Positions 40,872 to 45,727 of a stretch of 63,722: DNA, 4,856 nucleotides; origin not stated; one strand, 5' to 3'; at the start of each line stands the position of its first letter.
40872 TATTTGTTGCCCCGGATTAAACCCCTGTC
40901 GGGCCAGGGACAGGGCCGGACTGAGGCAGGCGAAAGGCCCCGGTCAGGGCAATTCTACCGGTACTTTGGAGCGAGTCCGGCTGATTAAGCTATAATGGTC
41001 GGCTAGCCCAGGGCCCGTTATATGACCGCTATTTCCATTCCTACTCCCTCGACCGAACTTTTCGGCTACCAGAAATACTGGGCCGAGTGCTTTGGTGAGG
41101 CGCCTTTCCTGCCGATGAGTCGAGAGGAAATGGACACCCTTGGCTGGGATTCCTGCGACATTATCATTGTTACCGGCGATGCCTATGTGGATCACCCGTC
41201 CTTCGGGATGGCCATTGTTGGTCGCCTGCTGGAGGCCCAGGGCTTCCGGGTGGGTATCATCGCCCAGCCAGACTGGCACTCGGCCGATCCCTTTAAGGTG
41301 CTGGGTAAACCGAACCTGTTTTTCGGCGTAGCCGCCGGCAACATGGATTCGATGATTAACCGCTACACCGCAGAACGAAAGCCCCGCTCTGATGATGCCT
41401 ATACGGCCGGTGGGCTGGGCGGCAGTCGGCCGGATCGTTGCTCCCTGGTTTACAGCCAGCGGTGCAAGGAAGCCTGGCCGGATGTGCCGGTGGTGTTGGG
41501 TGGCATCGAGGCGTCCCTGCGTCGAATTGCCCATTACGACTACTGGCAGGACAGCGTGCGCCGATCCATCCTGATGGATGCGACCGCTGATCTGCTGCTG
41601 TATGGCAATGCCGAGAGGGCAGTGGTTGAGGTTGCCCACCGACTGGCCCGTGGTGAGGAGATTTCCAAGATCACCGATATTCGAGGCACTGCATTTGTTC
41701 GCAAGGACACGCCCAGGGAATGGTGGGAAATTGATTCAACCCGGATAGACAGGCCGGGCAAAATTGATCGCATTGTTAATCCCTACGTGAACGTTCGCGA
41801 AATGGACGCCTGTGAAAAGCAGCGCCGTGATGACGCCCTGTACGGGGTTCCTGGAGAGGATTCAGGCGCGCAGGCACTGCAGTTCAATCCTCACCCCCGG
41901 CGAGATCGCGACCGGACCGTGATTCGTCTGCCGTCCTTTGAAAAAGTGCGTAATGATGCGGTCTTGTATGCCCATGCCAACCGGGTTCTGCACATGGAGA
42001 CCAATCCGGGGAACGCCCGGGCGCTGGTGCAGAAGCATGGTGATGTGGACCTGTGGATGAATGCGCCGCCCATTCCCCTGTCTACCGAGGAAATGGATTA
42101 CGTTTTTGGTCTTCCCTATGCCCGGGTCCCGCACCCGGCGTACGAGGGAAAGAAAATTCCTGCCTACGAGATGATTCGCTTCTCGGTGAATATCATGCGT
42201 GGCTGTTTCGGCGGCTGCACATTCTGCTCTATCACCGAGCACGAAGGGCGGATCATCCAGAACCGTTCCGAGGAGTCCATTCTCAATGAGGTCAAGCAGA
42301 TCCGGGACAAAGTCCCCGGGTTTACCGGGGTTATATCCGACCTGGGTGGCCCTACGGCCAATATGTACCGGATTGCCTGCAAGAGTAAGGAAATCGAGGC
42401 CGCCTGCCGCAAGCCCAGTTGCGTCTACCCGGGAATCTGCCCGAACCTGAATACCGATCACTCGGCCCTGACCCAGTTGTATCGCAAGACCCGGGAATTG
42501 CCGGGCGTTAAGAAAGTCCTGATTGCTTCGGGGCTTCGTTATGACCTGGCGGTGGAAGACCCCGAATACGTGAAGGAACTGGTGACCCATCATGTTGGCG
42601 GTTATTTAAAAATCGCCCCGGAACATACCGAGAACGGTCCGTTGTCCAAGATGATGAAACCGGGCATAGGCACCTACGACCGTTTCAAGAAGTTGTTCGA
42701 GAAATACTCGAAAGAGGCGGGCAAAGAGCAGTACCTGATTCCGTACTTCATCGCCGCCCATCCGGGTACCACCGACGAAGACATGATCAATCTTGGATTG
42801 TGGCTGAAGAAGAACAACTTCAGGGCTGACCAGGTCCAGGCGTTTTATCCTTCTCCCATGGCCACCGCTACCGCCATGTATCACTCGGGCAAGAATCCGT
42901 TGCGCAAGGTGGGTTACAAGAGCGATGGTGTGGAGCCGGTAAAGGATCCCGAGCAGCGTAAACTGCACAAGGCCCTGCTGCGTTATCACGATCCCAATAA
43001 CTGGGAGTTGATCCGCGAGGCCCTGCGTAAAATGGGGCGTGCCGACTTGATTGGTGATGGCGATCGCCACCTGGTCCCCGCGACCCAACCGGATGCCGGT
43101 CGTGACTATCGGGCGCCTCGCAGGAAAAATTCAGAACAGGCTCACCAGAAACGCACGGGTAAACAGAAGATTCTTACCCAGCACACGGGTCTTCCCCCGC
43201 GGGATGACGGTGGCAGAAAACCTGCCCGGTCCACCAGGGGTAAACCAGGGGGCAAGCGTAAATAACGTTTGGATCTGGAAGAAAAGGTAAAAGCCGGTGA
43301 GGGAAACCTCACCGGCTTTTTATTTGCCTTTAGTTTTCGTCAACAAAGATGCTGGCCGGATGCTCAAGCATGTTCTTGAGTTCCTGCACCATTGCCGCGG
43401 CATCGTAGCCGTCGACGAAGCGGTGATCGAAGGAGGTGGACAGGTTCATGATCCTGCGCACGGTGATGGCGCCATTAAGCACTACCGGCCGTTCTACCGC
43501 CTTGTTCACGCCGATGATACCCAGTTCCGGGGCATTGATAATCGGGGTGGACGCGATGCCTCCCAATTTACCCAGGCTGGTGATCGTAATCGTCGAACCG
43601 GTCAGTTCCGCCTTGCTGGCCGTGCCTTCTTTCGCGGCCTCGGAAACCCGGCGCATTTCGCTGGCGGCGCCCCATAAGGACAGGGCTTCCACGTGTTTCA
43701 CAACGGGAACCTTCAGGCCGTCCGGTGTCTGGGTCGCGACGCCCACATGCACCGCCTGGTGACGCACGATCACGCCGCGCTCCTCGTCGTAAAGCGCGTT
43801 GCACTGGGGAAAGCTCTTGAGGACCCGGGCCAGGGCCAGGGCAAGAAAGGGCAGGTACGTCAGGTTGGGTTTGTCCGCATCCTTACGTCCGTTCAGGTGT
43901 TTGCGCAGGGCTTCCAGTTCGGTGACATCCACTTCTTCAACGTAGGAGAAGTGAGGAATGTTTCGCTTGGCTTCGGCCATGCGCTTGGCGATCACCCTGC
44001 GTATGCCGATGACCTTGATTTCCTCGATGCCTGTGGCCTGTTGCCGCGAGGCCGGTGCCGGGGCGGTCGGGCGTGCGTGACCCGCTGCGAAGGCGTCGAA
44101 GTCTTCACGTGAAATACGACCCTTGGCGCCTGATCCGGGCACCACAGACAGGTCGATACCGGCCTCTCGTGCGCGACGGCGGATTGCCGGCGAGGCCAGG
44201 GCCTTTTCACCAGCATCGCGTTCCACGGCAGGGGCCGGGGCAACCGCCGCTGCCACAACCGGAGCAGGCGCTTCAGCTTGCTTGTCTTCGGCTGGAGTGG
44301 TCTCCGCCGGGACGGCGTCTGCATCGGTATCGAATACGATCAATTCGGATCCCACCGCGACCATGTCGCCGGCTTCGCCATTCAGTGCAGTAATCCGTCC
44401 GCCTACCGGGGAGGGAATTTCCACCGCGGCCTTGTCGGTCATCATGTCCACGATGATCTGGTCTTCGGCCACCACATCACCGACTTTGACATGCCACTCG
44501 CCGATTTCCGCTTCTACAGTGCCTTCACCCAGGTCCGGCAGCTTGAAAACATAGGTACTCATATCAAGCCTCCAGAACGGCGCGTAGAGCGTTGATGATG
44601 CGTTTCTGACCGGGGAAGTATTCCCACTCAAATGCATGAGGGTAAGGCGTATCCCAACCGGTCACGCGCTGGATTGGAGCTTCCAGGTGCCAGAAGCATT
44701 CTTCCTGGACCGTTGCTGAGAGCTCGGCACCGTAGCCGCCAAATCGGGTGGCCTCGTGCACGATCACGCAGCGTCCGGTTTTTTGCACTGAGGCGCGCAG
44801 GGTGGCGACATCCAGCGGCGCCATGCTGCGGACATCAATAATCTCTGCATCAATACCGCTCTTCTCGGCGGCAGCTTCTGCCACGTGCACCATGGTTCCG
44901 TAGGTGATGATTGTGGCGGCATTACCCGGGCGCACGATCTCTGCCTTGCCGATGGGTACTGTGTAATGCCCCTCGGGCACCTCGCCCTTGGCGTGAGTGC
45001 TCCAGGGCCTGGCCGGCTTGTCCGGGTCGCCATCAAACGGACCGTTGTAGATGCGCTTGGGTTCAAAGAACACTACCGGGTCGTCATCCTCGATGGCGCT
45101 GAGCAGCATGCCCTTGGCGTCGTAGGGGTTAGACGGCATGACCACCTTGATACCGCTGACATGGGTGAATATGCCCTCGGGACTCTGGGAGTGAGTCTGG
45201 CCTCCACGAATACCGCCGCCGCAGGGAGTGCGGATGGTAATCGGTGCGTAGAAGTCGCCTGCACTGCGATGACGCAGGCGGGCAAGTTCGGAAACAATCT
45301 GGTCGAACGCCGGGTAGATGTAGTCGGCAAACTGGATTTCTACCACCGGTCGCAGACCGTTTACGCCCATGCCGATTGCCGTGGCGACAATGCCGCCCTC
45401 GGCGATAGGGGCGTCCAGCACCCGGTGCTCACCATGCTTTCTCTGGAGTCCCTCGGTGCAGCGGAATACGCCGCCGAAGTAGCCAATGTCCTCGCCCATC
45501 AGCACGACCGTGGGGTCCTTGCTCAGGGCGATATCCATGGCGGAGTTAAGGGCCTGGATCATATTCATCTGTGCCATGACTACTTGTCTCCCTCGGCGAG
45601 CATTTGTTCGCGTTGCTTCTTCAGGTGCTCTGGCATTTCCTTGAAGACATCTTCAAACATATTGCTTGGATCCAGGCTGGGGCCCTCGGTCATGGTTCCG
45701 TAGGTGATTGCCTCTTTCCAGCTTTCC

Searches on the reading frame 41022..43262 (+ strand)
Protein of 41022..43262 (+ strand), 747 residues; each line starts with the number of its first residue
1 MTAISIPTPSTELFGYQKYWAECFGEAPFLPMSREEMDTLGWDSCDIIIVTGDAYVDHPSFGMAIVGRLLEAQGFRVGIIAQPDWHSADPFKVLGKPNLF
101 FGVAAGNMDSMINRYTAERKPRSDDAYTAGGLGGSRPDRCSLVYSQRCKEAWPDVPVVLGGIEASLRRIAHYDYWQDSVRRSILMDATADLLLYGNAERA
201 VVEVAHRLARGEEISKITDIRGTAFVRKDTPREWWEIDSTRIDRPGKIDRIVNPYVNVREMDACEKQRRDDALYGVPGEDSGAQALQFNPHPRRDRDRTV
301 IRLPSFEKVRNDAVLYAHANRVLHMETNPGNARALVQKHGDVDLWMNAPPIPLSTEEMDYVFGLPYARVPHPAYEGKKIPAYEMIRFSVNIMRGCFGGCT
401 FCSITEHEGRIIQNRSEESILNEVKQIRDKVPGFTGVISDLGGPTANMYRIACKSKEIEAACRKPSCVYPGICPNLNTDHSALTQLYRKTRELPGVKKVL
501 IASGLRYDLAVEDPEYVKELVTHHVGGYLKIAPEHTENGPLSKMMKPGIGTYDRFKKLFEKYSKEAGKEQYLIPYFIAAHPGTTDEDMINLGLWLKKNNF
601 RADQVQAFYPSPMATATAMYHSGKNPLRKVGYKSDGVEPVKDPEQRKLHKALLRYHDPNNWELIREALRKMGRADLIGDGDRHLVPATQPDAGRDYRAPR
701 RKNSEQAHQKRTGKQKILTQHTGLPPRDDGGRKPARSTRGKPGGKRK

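Call 7: search_protein_families(library=pfam, proteins=[window:41022-43262:+])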
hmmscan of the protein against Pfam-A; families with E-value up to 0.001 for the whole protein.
window:41022-43262:+ (747 aa): 4 families
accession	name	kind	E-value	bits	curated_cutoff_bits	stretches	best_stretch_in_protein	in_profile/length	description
PF08497.15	Radical_SAM_N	-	2.9e-135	450.8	25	1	29-388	1-301/301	Radical SAM N-terminal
PF11842.13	DUF3362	-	5.7e-48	163.4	27.6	1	603-716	1-117/151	Domain of unknown function (DUF3362)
PF04055.27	Radical_SAM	-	1.5e-14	55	29.5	1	389-591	1-162/166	Radical SAM superfamily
PF02310.24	B12-binding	-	0.0006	20.1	32.1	0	49-80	3-34/121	B12 binding domain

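Call 76: list_cluster_members(proteins=[window:41022-43262:+, window:45583-46818:-, window:44567-45577:-, window:47744-49003:-, window:53627-55783:+, window:18582-19628:-])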
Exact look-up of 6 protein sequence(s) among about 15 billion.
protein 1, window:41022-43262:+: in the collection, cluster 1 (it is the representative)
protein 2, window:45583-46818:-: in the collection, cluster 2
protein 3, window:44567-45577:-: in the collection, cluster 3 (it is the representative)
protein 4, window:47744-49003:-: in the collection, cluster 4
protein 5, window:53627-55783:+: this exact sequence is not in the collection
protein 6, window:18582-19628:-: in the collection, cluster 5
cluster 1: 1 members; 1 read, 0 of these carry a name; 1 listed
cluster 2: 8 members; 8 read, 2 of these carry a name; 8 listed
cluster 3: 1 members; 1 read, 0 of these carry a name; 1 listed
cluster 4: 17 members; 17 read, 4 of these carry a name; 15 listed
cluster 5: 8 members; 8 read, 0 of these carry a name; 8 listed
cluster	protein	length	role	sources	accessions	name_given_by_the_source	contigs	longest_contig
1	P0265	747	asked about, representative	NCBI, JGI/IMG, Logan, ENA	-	-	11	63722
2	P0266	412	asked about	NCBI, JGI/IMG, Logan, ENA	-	-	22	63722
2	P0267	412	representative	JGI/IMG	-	2-oxoisovalerate dehydrogenase E1 component alpha subunit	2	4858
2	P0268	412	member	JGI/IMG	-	2-oxoisovalerate dehydrogenase E1 component alpha subunit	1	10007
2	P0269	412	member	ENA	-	-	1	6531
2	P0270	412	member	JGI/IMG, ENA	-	-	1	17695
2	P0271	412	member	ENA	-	-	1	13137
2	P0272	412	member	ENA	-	-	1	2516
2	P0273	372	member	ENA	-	-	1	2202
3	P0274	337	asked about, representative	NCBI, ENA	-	-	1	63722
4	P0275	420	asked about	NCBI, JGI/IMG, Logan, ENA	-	-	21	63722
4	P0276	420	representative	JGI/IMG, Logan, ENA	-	biofilm PGA synthesis N-glycosyltransferase PgaC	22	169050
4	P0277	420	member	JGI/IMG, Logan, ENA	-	biofilm PGA synthesis N-glycosyltransferase PgaC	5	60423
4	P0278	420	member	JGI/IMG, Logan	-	biofilm PGA synthesis N-glycosyltransferase PgaC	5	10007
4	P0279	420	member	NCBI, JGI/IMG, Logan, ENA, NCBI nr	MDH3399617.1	MAG: poly-beta-1,6-N-acetyl-D-glucosamine synthase [Chromatiales bacterium] | poly-beta-1,6-N-acetyl-D-glucosamine synthase [Chromatiales bacterium]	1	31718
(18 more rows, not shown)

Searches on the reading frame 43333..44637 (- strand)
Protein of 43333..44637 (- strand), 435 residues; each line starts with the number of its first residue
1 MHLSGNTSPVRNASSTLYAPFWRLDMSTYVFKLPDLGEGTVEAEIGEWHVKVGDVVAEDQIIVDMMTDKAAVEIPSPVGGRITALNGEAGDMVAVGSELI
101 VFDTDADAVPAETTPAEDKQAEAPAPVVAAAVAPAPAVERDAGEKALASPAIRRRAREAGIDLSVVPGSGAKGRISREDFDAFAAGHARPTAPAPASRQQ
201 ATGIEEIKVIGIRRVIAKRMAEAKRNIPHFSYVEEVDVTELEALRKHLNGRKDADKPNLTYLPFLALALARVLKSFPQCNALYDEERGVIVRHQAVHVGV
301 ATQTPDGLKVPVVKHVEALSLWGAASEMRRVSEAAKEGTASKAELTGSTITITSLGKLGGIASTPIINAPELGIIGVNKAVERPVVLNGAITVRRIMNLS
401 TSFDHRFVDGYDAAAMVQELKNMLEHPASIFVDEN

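Call 7: search_protein_families(library=pfam, proteins=[window:43333-44637:-])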
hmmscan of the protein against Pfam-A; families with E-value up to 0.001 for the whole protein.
window:43333-44637:- (435 aa): 4 families
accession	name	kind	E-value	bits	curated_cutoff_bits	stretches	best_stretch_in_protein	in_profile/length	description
PF00198.28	2-oxoacid_dh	-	4.4e-77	259.1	23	1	204-431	4-231/232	2-oxoacid dehydrogenases acyltransferase (catalytic domain)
PF00364.28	Biotin_lipoyl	-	7.5e-17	61.4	22.1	1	31-101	3-72/73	Biotin-requiring enzyme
PF02817.22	E3_binding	-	4.8e-12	46.3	23.7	1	147-179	2-34/36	e3 binding domain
PF13533.13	Biotin_lipoyl_2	-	2.1e-05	24.7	29.8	0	72-96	1-25/32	Biotin-lipoyl like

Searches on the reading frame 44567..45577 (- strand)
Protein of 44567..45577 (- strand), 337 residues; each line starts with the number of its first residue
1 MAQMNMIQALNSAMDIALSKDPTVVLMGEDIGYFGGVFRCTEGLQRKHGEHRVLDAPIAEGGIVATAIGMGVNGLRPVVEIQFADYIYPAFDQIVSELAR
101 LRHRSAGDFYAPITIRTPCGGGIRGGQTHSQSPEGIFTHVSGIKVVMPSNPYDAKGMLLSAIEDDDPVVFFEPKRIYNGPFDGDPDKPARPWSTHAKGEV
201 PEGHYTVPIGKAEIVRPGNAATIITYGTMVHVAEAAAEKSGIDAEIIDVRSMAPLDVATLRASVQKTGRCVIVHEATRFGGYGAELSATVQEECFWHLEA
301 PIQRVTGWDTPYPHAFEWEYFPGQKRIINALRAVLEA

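Call 7: search_protein_families(library=pfam, proteins=[window:44567-45577:-])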
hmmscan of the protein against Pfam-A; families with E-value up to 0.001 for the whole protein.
window:44567-45577:- (337 aa): 2 families
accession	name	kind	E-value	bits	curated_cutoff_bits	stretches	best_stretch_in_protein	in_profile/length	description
PF02779.29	Transket_pyr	-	1.2e-38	133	27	1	3-178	2-173/174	Transketolase, pyrimidine binding domain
PF02780.25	Transketolase_C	-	2e-37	128.3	25.9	1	210-327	1-124/124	Transketolase, C-terminal domain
